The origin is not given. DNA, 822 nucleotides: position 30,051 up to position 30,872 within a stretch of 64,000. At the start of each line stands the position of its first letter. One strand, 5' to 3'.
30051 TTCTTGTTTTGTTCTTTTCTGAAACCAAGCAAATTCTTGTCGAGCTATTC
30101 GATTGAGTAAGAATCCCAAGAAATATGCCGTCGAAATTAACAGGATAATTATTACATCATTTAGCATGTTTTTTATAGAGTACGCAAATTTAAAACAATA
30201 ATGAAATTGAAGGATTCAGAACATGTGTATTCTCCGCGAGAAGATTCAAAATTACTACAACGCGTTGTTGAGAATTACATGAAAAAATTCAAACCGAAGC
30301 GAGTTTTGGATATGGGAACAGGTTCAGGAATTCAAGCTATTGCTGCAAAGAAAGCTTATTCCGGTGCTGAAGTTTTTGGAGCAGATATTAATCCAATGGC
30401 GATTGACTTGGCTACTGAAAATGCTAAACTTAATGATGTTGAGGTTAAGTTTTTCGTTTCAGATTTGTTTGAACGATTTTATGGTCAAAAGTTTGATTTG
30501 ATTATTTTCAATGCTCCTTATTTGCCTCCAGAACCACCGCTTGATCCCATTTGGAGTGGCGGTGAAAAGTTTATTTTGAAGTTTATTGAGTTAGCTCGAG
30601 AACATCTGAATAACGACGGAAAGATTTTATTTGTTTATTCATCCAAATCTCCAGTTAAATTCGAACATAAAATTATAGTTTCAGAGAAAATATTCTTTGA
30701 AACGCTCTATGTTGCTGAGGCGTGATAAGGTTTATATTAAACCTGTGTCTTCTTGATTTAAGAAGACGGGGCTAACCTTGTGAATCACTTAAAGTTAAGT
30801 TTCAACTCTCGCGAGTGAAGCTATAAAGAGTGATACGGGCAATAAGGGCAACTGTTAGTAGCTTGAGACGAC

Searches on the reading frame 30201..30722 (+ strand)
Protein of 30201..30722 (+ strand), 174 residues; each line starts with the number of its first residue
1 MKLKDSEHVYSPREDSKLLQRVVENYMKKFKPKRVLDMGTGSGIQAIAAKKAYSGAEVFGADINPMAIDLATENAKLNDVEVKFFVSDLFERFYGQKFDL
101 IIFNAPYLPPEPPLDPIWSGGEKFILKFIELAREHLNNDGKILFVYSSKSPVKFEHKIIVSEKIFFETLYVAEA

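Call 18: find_homologous_proteins(query=window:30201-30722:+, max_evalue=1e-8)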
Query window:30201-30722:+ (174 aa): 437 proteins with E <= 1e-8 among 476 candidates; the best 120 are listed.
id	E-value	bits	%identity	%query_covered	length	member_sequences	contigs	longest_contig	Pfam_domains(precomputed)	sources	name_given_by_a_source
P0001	7.7e-109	379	99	100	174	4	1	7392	PF13847.13,PF13489.13,PF06325.20,PF05175.21,PF02384.23,PF13649.13,PF02475.24,PF08241.19,PF08242.19,PF10294.16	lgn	-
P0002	5.1e-98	344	90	100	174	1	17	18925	PF13847.13,PF13489.13,PF06325.20,PF05175.21,PF02384.23,PF13649.13,PF02475.24,PF08241.19,PF08242.19,PF10294.16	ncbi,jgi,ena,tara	jgi:release factor glutamine methyltransferase|tara:strand:- start:157 stop:681 length:525 start_cod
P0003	3.0e-97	341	89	100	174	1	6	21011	PF13847.13,PF13489.13,PF06325.20,PF05175.21,PF02384.23,PF13649.13,PF02475.24,PF08241.19,PF08242.19,PF10294.16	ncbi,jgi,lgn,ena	-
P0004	1.0e-96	339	89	100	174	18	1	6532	PF13847.13,PF13489.13,PF06325.20,PF05175.21,PF02384.23,PF13649.13,PF01170.25,PF02475.24,PF08241.19,PF08242.19,PF10294.16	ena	-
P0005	2.5e-96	338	88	100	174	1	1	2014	PF13847.13,PF13489.13,PF06325.20,PF05175.21,PF02384.23,PF13649.13,PF01170.25,PF02475.24,PF08241.19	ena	-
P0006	7.0e-96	337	88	100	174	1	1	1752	PF13847.13,PF13489.13,PF06325.20,PF05175.21,PF02005.23,PF02384.23,PF13649.13,PF02475.24,PF08241.19,PF08242.19,PF10294.16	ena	-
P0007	9.9e-96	336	88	100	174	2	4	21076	PF13847.13,PF13489.13,PF06325.20,PF05175.21,PF02005.23,PF02384.23,PF13649.13,PF02475.24,PF08241.19,PF08242.19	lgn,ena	-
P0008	5.0e-95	334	87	100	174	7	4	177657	PF13847.13,PF13489.13,PF06325.20,PF05175.21,PF02005.23,PF02384.23,PF13649.13,PF02475.24,PF08241.19,PF08242.19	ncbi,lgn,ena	-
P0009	4.5e-94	331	86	100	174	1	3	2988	PF13847.13,PF13489.13,PF06325.20,PF05175.21,PF02384.23,PF13649.13,PF02475.24,PF08241.19,PF08242.19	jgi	jgi:release factor glutamine methyltransferase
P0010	5.4e-93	327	85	100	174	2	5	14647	PF13847.13,PF13489.13,PF06325.20,PF05175.21,PF13649.13,PF02475.24,PF08241.19,PF08242.19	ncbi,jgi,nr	ncbi:MAG: protoporphyrinogen oxidase [uncultured DHVE6 group euryarchaeote]|jgi:release factor gluta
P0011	1.4e-91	323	82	100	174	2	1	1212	PF13489.13,PF02384.23,PF02475.24,PF08241.19,PF13847.13,PF06325.20,PF05175.21,PF02005.23,PF13649.13,PF01170.25,PF08242.19,PF10294.16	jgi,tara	jgi:release factor glutamine methyltransferase|tara:strand:- start:3722 stop:4246 length:525 start_c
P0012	1.4e-90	320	81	100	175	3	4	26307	PF13489.13,PF02384.23,PF02475.24,PF08241.19,PF13847.13,PF06325.20,PF05175.21,PF02005.23,PF13649.13,PF01170.25,PF08242.19,PF10294.16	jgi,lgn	-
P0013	2.0e-88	312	81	100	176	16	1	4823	PF13847.13,PF13489.13,PF06325.20,PF05175.21,PF02384.23,PF13649.13,PF01170.25,PF02475.24,PF08241.19,PF08242.19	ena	-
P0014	5.6e-86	305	80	100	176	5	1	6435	PF13847.13,PF13489.13,PF06325.20,PF05175.21,PF13649.13,PF01170.25,PF02475.24,PF08241.19,PF08242.19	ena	-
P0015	1.5e-85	303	79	100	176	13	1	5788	PF13847.13,PF13489.13,PF06325.20,PF05175.21,PF02384.23,PF13649.13,PF01170.25,PF02475.24,PF01135.26,PF08241.19,PF08242.19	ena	-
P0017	4.7e-63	230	66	94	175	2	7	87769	PF13847.13,PF13489.13,PF06325.20,PF05175.21,PF13649.13,PF01170.25,PF02475.24,PF08241.19,PF08242.19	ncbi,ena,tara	tara:strand:+ start:265 stop:792 length:528 start_codon:yes stop_codon:yes gene_type:complete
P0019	1.9e-51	192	57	99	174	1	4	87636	PF13489.13,PF02475.24,PF08241.19,PF13847.13,PF06325.20,PF03848.21,PF05175.21,PF02005.23,PF03602.22,PF13649.13,PF01170.25,PF08242.19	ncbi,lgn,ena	-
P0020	3.3e-50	188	55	99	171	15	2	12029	PF13847.13,PF13489.13,PF06325.20,PF05175.21,PF13649.13,PF08241.19,PF08242.19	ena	-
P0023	3.0e-48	182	56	99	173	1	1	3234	PF13847.13,PF13489.13,PF06325.20,PF05175.21,PF03602.22,PF13649.13,PF07669.18,PF01170.25,PF02475.24,PF08241.19,PF08242.19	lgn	-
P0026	2.3e-47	179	56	99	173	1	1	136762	PF13847.13,PF13489.13,PF06325.20,PF05175.21,PF03602.22,PF13649.13,PF02475.24,PF08241.19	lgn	-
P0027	7.0e-47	177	55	94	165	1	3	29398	PF13847.13,PF13489.13,PF06325.20,PF05175.21,PF13649.13,PF02086.22,PF08241.19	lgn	-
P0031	6.9e-44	168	55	94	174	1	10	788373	PF13847.13,PF13489.13,PF06325.20,PF03848.21,PF05175.21,PF02005.23,PF03602.22,PF13649.13,PF01170.25,PF02475.24,PF08241.19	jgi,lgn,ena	jgi:release factor glutamine methyltransferase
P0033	3.3e-43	165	53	98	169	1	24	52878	PF13847.13,PF13489.13,PF06325.20,PF05175.21,PF13649.13,PF10354.16,PF00891.25,PF08241.19,PF08242.19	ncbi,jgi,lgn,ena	-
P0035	9.3e-41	157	53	99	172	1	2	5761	PF13489.13,PF07669.18,PF02475.24,PF10354.16,PF08241.19,PF13847.13,PF06325.20,PF05175.21,PF02005.23,PF03602.22,PF13649.13,PF01170.25,PF09445.17,PF01728.26,PF08242.19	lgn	-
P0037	4.4e-30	123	47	95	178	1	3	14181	PF13847.13,PF13489.13,PF06325.20,PF05175.21,PF13649.13,PF01170.25,PF08241.19,PF08242.19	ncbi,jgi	jgi:release factor glutamine methyltransferase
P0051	7.0e-28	116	48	94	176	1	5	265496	PF13847.13,PF13489.13,PF06325.20,PF05175.21,PF13649.13,PF08241.19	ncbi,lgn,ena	-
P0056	2.1e-27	114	48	94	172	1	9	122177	PF13489.13,PF06325.20,PF05175.21,PF07669.18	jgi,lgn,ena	jgi:release factor glutamine methyltransferase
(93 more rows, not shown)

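Call 19: find_encoding_contigs(protein=P0017, flank=2500, max_places=2)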
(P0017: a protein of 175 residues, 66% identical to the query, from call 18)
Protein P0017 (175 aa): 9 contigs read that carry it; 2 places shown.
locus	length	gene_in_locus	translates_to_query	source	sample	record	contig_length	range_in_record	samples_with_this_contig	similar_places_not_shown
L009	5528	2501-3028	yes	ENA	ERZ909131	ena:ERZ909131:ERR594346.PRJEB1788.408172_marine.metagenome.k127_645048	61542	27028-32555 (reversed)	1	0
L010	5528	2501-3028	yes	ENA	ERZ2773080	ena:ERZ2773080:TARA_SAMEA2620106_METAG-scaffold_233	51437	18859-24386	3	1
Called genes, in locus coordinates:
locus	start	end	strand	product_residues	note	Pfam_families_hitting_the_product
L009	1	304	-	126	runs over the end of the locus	PF01920:Prefoldin_2 (faint), PF02996:Prefoldin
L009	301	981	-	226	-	PF01912:eIF-6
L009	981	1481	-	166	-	PF01198:Ribosomal_L31e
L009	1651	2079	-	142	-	PF01090:Ribosomal_S19e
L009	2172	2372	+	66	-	-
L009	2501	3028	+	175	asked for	PF02475:TRM5-TYW2_MTfase, PF13489:Methyltransf_23, PF01170:UPF0020 (weak), PF05175:MTS, PF06325:PrmA, PF13847:Methyltransf_31, PF08241:Methyltransf_11 (weak), PF13649:Methyltransf_25, +1 more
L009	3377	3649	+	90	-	PF01037:AsnC_trans_reg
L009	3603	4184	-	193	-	PF00924:MS_channel_2nd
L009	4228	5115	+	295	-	PF01926:MMR_HSR1, PF02824:TGS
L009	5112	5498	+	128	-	PF01870:Hjc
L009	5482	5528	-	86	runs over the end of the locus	-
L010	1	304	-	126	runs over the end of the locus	PF01920:Prefoldin_2 (faint), PF02996:Prefoldin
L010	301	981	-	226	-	PF01912:eIF-6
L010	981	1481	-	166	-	PF01198:Ribosomal_L31e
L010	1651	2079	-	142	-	PF01090:Ribosomal_S19e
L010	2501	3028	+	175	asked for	PF02475:TRM5-TYW2_MTfase, PF13489:Methyltransf_23, PF01170:UPF0020 (weak), PF05175:MTS, PF06325:PrmA, PF13847:Methyltransf_31, PF08241:Methyltransf_11 (weak), PF13649:Methyltransf_25, +1 more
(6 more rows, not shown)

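Call 20: find_encoding_contigs(protein=P0019, flank=2500, max_places=2)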
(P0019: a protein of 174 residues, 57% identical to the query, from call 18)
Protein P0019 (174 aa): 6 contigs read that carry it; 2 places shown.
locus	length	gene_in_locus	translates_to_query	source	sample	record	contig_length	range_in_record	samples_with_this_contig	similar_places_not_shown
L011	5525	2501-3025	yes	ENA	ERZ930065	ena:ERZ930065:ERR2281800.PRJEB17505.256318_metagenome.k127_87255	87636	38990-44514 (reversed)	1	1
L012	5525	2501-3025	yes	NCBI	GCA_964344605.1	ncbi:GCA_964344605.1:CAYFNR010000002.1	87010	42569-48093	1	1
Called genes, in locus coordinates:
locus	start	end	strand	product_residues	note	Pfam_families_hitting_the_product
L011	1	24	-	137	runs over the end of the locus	PF02996:Prefoldin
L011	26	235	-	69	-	PF01775:Ribosomal_L18A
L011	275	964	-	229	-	PF01912:eIF-6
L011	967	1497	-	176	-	PF01198:Ribosomal_L31e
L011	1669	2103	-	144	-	PF01090:Ribosomal_S19e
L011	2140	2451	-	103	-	-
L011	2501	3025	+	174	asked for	PF02475:TRM5-TYW2_MTfase, PF05175:MTS, PF02005:TRM (weak), PF13489:Methyltransf_23, PF06325:PrmA, PF13847:Methyltransf_31, PF08241:Methyltransf_11, PF13649:Methyltransf_25, +4 more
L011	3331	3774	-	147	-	PF00924:MS_channel_2nd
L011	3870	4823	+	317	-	PF01926:MMR_HSR1, PF02421:FeoB_N, PF02824:TGS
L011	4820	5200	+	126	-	PF01870:Hjc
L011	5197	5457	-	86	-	-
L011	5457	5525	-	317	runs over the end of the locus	PF01594:AI-2E_transport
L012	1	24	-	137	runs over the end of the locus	PF02996:Prefoldin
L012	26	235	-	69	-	PF01775:Ribosomal_L18A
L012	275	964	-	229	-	PF01912:eIF-6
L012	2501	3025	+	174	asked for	PF02475:TRM5-TYW2_MTfase, PF05175:MTS, PF02005:TRM (weak), PF13489:Methyltransf_23, PF06325:PrmA, PF13847:Methyltransf_31, PF08241:Methyltransf_11, PF13649:Methyltransf_25, +4 more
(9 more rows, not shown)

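Call 21: find_encoding_contigs(protein=P0031, flank=2500, max_places=2)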
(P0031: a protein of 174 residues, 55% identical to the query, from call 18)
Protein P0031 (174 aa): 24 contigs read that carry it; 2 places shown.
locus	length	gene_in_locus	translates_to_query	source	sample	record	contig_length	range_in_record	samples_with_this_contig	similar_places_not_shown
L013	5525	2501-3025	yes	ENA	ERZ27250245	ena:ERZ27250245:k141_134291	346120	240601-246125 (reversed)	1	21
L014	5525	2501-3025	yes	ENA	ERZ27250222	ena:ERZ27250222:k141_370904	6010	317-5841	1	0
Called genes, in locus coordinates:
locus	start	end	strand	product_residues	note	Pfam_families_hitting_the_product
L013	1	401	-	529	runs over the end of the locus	PF19289:PmbA_TldD_3rd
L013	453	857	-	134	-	PF04677:CwfJ_C_1 (weak), PF11969:DcpS_C, PF01230:HIT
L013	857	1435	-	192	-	PF01198:Ribosomal_L31e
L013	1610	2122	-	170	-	PF01090:Ribosomal_S19e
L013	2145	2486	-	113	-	-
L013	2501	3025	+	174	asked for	PF02475:TRM5-TYW2_MTfase, PF03848:TehB (weak), PF05175:MTS, PF13489:Methyltransf_23, PF01170:UPF0020, PF06325:PrmA, PF13847:Methyltransf_31, PF13649:Methyltransf_25, +3 more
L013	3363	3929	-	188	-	PF00924:MS_channel_2nd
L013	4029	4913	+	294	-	PF01926:MMR_HSR1, PF02421:FeoB_N, PF02824:TGS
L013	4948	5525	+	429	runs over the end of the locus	PF01336:tRNA_anti-codon, PF00152:tRNA-synt_2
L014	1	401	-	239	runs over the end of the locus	?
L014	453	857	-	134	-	PF04677:CwfJ_C_1 (weak), PF11969:DcpS_C, PF01230:HIT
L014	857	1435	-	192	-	PF01198:Ribosomal_L31e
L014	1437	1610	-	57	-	-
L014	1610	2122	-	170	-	PF01090:Ribosomal_S19e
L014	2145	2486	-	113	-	-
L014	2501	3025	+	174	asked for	PF02475:TRM5-TYW2_MTfase, PF03848:TehB (weak), PF05175:MTS, PF13489:Methyltransf_23, PF01170:UPF0020, PF06325:PrmA, PF13847:Methyltransf_31, PF13649:Methyltransf_25, +3 more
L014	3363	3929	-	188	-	PF00924:MS_channel_2nd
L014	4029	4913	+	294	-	PF01926:MMR_HSR1, PF02421:FeoB_N, PF02824:TGS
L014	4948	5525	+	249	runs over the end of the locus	?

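Call 22: find_encoding_contigs(protein=P0051, flank=2500, max_places=2)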
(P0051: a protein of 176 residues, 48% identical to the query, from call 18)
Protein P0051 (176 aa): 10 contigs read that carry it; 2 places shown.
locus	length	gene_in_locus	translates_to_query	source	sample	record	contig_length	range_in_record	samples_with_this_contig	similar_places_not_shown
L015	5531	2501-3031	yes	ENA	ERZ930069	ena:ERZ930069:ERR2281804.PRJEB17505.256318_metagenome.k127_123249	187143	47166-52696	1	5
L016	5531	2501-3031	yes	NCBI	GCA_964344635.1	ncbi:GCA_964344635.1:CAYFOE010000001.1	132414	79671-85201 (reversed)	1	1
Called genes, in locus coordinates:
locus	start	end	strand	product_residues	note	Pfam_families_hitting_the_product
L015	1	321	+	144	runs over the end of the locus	PF00565:SNase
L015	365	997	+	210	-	PF19810:HFX_2341_N, PF22662:Csa3_N (weak)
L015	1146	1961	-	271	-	PF07091:FmrO, PF13489:Methyltransf_23 (faint)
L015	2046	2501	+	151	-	-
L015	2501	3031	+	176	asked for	PF05175:MTS, PF06325:PrmA, PF13489:Methyltransf_23, PF13847:Methyltransf_31 (weak), PF08241:Methyltransf_11 (faint), PF13649:Methyltransf_25 (faint)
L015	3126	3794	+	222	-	PF00687:Ribosomal_L1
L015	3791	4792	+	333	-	PF00466:Ribosomal_L10, PF17777:RL10P_insert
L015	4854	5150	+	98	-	PF00428:Ribosomal_60s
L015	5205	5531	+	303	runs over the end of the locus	-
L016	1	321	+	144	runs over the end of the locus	PF00565:SNase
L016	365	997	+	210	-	PF19810:HFX_2341_N, PF22662:Csa3_N (weak)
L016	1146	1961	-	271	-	PF07091:FmrO, PF13489:Methyltransf_23 (faint)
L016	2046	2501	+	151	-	-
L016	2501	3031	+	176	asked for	PF05175:MTS, PF06325:PrmA, PF13489:Methyltransf_23, PF13847:Methyltransf_31 (weak), PF08241:Methyltransf_11 (faint), PF13649:Methyltransf_25 (faint)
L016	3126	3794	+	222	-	PF00687:Ribosomal_L1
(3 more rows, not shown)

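Call 54: find_encoding_contigs(protein=P0026, flank=2000, max_places=1)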
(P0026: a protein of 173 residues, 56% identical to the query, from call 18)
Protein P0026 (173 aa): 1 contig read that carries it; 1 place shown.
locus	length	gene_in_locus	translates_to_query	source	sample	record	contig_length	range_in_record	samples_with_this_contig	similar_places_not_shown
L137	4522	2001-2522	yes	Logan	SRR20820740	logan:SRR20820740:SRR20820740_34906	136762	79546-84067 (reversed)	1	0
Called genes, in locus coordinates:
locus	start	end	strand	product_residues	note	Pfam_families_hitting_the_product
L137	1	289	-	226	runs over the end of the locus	PF01912:eIF-6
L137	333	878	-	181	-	PF01198:Ribosomal_L31e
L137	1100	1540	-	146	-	PF01090:Ribosomal_S19e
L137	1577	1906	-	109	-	-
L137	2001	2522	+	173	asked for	PF05175:MTS, PF13489:Methyltransf_23, PF02475:TRM5-TYW2_MTfase, PF03602:Cons_hypoth95, PF06325:PrmA, PF13847:Methyltransf_31, PF08241:Methyltransf_11 (weak), PF13649:Methyltransf_25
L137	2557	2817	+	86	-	-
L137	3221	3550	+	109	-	-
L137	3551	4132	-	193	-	PF00924:MS_channel_2nd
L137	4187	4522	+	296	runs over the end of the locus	PF01926:MMR_HSR1, PF02421:FeoB_N (weak), PF02824:TGS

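Call 55: find_encoding_contigs(protein=P0033, flank=2000, max_places=1)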
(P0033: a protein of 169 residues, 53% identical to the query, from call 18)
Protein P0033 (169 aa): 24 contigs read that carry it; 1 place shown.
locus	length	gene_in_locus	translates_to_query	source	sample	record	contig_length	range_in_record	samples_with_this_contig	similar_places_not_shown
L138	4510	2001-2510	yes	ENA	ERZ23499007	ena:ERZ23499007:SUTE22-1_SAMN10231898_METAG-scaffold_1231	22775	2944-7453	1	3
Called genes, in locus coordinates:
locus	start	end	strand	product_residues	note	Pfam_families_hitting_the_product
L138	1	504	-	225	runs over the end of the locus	PF01912:eIF-6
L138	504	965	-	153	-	-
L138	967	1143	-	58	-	-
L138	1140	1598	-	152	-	PF01090:Ribosomal_S19e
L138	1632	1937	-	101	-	-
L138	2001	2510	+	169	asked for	PF00891:Methyltransf_2 (faint), PF13489:Methyltransf_23, PF05175:MTS, PF06325:PrmA, PF13847:Methyltransf_31, PF08241:Methyltransf_11, PF08242:Methyltransf_12 (faint), PF13649:Methyltransf_25, +1 more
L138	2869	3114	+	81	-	PF01037:AsnC_trans_reg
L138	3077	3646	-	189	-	PF00924:MS_channel_2nd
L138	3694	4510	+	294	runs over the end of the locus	PF00350:Dynamin_N (weak), PF01926:MMR_HSR1, PF02824:TGS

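Call 56: find_encoding_contigs(protein=P0037, flank=2000, max_places=1)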
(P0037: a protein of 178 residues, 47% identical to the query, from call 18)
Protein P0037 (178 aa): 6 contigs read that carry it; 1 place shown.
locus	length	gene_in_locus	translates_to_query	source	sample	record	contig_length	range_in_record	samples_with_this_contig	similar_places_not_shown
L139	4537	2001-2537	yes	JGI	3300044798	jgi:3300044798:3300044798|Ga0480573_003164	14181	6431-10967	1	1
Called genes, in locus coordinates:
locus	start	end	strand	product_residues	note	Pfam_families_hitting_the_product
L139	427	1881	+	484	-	PF00587:tRNA-synt_2b, PF03129:HGTP_anticodon, PF09180:ProRS-C_1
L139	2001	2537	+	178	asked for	PF05175:MTS, PF06325:PrmA, PF13489:Methyltransf_23 (faint), PF13847:Methyltransf_31, PF01170:UPF0020 (faint), PF08241:Methyltransf_11 (faint), PF08242:Methyltransf_12 (faint), PF13649:Methyltransf_25 (weak)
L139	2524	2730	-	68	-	PF04930:FUN14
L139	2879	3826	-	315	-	PF00696:AA_kinase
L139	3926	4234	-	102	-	PF00338:Ribosomal_S10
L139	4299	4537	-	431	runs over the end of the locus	PF00009:GTP_EFTU, PF03144:GTP_EFTU_D2, PF03143:GTP_EFTU_D3, PF22594:GTP-eEF1A_C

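Call 57: find_encoding_contigs(protein=P0056, flank=2000, max_places=1)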
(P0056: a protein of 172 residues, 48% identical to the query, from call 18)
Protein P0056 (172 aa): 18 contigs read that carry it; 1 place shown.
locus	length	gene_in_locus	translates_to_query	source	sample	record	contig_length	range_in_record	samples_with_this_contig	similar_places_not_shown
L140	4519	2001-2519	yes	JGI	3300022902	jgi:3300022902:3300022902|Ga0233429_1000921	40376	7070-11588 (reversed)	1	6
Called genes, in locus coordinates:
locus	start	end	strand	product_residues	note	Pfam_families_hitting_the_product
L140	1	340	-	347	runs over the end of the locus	PF13191:AAA_16, PF00931:NB-ARC, PF24883:NPHP3_N (faint), PF13173:AAA_14 (faint), PF13401:AAA_22, PF00004:AAA (weak), PF22703:Cdc6_lid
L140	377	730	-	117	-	-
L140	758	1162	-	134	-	-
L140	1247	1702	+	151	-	-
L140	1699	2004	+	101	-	-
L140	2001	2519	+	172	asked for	PF07669:Eco57I, PF05175:MTS, PF06325:PrmA (weak), PF13489:Methyltransf_23 (weak)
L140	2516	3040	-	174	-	-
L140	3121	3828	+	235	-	PF01522:Polysacc_deac_1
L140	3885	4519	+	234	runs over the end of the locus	PF00687:Ribosomal_L1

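Call 78: find_encoding_contigs(protein=P0035, flank=1500, max_places=1)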
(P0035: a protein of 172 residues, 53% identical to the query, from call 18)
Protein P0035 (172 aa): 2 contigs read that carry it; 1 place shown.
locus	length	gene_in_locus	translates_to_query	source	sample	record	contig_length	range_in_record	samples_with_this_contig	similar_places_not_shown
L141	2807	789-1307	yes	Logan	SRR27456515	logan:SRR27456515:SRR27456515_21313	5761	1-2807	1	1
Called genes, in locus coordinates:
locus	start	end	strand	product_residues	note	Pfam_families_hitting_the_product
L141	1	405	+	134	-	?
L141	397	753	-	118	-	-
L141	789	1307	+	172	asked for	PF05175:MTS, PF13489:Methyltransf_23, PF01170:UPF0020, PF02475:TRM5-TYW2_MTfase, PF06325:PrmA, PF13847:Methyltransf_31, PF08241:Methyltransf_11, PF13649:Methyltransf_25, +7 more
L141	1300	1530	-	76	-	PF01037:AsnC_trans_reg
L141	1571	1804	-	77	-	PF01037:AsnC_trans_reg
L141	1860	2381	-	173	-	PF00924:MS_channel_2nd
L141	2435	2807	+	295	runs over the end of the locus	PF01926:MMR_HSR1, PF02421:FeoB_N, PF02824:TGS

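Call 79: find_encoding_contigs(protein=P0020, flank=1500, max_places=1)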
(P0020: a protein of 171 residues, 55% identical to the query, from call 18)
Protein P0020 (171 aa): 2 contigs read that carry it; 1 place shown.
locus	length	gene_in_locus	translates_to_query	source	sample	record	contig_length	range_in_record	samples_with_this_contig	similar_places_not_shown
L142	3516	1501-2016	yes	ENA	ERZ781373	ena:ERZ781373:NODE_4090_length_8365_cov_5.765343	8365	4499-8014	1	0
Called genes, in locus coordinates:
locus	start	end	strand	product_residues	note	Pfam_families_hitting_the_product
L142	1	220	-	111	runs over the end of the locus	-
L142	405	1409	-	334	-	PF01544:CorA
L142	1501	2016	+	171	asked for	PF05175:MTS, PF13489:Methyltransf_23 (weak), PF06325:PrmA, PF13847:Methyltransf_31, PF08241:Methyltransf_11 (weak), PF08242:Methyltransf_12 (faint), PF13649:Methyltransf_25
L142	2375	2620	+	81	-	PF01037:AsnC_trans_reg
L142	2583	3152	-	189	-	PF00924:MS_channel_2nd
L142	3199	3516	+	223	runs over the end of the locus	?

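Call 80: find_encoding_contigs(protein=P0027, flank=1500, max_places=1)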
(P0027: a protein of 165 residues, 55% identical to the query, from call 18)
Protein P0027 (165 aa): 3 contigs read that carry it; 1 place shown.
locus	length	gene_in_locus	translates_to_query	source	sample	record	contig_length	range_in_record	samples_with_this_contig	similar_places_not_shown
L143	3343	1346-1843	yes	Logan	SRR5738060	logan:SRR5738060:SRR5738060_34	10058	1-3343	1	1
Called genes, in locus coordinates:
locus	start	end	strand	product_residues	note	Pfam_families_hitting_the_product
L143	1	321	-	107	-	?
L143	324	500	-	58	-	-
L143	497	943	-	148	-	PF01090:Ribosomal_S19e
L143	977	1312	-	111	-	-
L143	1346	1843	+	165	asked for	PF13489:Methyltransf_23, PF02086:MethyltransfD12 (faint), PF05175:MTS, PF06325:PrmA, PF13847:Methyltransf_31, PF08241:Methyltransf_11 (weak), PF13649:Methyltransf_25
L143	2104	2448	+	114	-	PF01037:AsnC_trans_reg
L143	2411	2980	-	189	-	PF00924:MS_channel_2nd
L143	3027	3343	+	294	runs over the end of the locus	PF00350:Dynamin_N (weak), PF01926:MMR_HSR1, PF02421:FeoB_N (weak), PF02824:TGS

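Call 81: find_encoding_contigs(protein=P0023, flank=1500, max_places=1)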
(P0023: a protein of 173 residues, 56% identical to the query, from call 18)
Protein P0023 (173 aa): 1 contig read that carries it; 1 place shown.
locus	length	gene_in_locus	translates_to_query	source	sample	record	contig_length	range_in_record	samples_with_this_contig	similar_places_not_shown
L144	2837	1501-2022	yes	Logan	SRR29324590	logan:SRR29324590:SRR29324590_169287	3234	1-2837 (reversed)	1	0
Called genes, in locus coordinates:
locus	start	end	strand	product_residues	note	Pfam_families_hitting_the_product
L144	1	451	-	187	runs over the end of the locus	PF01198:Ribosomal_L31e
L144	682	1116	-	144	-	PF01090:Ribosomal_S19e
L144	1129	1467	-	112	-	-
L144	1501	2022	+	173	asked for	PF05175:MTS, PF02475:TRM5-TYW2_MTfase, PF13489:Methyltransf_23, PF03602:Cons_hypoth95 (weak), PF06325:PrmA, PF01170:UPF0020 (weak), PF13847:Methyltransf_31, PF13649:Methyltransf_25, +3 more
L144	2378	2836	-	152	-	?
